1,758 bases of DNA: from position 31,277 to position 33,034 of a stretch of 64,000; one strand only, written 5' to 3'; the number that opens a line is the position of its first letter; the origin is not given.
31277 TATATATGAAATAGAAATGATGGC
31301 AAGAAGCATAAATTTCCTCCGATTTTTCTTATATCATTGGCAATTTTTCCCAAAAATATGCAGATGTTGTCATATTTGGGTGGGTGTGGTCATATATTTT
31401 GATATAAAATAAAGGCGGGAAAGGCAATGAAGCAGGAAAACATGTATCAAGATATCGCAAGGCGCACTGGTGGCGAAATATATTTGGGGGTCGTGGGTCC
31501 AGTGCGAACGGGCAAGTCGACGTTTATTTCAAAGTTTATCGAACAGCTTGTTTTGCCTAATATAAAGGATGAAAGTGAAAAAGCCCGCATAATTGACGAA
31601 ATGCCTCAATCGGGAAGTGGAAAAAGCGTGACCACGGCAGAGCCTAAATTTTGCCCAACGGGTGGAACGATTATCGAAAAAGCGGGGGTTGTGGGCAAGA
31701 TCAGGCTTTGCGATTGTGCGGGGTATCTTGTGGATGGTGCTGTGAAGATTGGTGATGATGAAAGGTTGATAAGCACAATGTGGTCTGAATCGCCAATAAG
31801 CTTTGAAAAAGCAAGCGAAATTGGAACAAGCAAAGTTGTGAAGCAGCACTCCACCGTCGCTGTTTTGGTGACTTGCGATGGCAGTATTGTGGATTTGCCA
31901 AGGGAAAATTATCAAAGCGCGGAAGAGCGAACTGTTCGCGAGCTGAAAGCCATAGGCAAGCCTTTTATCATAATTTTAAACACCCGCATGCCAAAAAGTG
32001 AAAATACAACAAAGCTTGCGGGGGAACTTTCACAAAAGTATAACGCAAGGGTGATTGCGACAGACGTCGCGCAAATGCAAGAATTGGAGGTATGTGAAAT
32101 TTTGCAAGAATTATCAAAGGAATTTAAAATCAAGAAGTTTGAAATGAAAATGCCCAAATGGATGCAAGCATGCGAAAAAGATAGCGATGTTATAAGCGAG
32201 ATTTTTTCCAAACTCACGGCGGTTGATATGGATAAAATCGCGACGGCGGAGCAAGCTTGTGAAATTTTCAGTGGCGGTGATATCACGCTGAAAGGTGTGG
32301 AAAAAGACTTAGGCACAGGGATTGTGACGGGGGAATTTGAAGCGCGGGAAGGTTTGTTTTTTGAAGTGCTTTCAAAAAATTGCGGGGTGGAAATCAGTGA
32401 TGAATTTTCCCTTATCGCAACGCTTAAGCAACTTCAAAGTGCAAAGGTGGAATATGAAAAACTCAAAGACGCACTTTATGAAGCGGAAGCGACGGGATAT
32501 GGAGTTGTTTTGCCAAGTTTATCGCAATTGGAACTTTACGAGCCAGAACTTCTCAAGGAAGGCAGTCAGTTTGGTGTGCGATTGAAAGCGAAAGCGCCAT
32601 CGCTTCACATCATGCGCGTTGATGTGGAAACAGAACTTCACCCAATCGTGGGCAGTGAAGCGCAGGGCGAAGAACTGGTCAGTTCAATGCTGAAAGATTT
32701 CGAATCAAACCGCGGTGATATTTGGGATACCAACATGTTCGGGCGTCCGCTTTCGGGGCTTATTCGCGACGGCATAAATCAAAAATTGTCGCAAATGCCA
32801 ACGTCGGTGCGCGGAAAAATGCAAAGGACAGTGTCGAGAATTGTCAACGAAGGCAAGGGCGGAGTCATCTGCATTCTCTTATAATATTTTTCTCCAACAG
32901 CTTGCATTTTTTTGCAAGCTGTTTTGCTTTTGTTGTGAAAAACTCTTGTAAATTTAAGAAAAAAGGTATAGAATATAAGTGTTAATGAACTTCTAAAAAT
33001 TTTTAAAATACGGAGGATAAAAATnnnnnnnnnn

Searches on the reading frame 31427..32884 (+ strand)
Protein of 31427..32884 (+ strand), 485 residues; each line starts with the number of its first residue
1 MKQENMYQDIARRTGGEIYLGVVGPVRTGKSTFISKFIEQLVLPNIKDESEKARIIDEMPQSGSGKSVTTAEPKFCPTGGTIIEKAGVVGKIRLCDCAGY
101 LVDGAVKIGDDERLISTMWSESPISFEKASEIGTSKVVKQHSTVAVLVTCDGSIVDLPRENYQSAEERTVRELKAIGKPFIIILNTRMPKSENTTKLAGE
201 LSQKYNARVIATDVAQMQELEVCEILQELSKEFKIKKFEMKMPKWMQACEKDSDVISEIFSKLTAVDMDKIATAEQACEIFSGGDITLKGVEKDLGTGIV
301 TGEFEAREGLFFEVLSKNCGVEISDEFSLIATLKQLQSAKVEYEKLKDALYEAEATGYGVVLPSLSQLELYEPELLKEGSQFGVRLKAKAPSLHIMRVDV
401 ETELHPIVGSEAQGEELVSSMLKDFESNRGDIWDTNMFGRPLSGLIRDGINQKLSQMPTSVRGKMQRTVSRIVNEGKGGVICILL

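Call 53: search_protein_families(library=pfam, proteins=[window:31427-32884:+], max_evalue=0.001)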
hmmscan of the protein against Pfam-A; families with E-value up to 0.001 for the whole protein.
window:31427-32884:+ (485 aa): 3 families
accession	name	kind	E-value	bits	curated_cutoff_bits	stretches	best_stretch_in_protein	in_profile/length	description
PF09547.16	SpoIVA_ATPase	-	9.7e-92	307.1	26.6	1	1-233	1-236/237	Stage IV sporulation protein A, ATPase domain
PF20438.3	SpoIVA_middle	-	1.1e-47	162.9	25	1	235-409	1-179/179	Stage IV sporulation protein A, middle domain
PF20439.3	SpoIVA_C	-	1.2e-27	96.3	25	1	410-485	1-76/76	Sporulation stage IV protein A, C-terminal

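Call 54: find_related_loci(query=window:31427-32884:+, collection=genome_contigs, flank=1000)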
Query window:31427-32884:+ (485 aa) in genome_contigs; peptide patterns used: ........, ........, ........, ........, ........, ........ (x = any residue, [..] = any of these).
180 stretches matched a pattern; 10 encode a relative of the query (tblastn E <= 1e-3); 10 distinct loci.
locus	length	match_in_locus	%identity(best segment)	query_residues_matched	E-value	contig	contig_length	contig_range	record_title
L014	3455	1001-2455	76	1-485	0e+0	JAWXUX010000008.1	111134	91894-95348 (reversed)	MAG: Bacillota bacterium isolate FM_60_G117_V NODE_33_length_111135_cov_18.247320, whole genome shotgun sequence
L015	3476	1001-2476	50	1-485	6e-160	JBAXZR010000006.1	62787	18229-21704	MAG: Clostridia bacterium isolate SO_2016_CLC_T1_49 scaffold00101_PH3_Jul14_2016, whole genome shotgun sequence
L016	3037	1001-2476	48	1-485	1e-159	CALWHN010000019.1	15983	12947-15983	MAG: uncultured Clostridia bacterium isolate BRZ_CE__bin52 genome assembly, contig: BRZ_CE__NODE_4837_length_15983_cov_5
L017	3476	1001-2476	46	1-485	1e-154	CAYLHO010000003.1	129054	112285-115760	MAG TPA_asm: uncultured Lachnospiraceae bacterium isolate SRP313737_co1_37 genome assembly, contig: NODE_168_length_1290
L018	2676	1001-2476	47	1-485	9e-157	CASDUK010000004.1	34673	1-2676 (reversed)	uncultured Firmicutes bacterium isolate O1_L3_309309_idba_bin.145 genome assembly, contig: O1_L3_309309_idba_bin.145.fa_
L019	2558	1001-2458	46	1-479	2e-155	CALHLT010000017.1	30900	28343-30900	MAG TPA_asm: uncultured Firmicutes bacterium isolate ERR414304_bin.18_CONCOCT_v1.1_MAG genome assembly, contig: ERZ13043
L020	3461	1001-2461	45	5-485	3e-147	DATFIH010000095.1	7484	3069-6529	MAG TPA_asm: Clostridia bacterium isolate SMAG_U9113 k141_49377, whole genome shotgun sequence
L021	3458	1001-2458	46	1-479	1e-152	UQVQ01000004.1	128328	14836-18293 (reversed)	uncultured Firmicutes bacterium isolate UMGS687 genome assembly, contig: NODE_21_length_128328_cov_11.746938, whole geno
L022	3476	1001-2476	48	1-485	4e-157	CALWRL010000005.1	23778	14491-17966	MAG: uncultured Clostridia bacterium isolate BRZ_MS__bin11 genome assembly, contig: BRZ_MS__NODE_2002_length_23778_cov_3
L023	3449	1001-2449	46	1-476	7e-150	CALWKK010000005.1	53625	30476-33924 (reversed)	MAG: uncultured Clostridia bacterium isolate BRZ_K__bin59 genome assembly, contig: BRZ_K__NODE_918_length_53625_cov_5.48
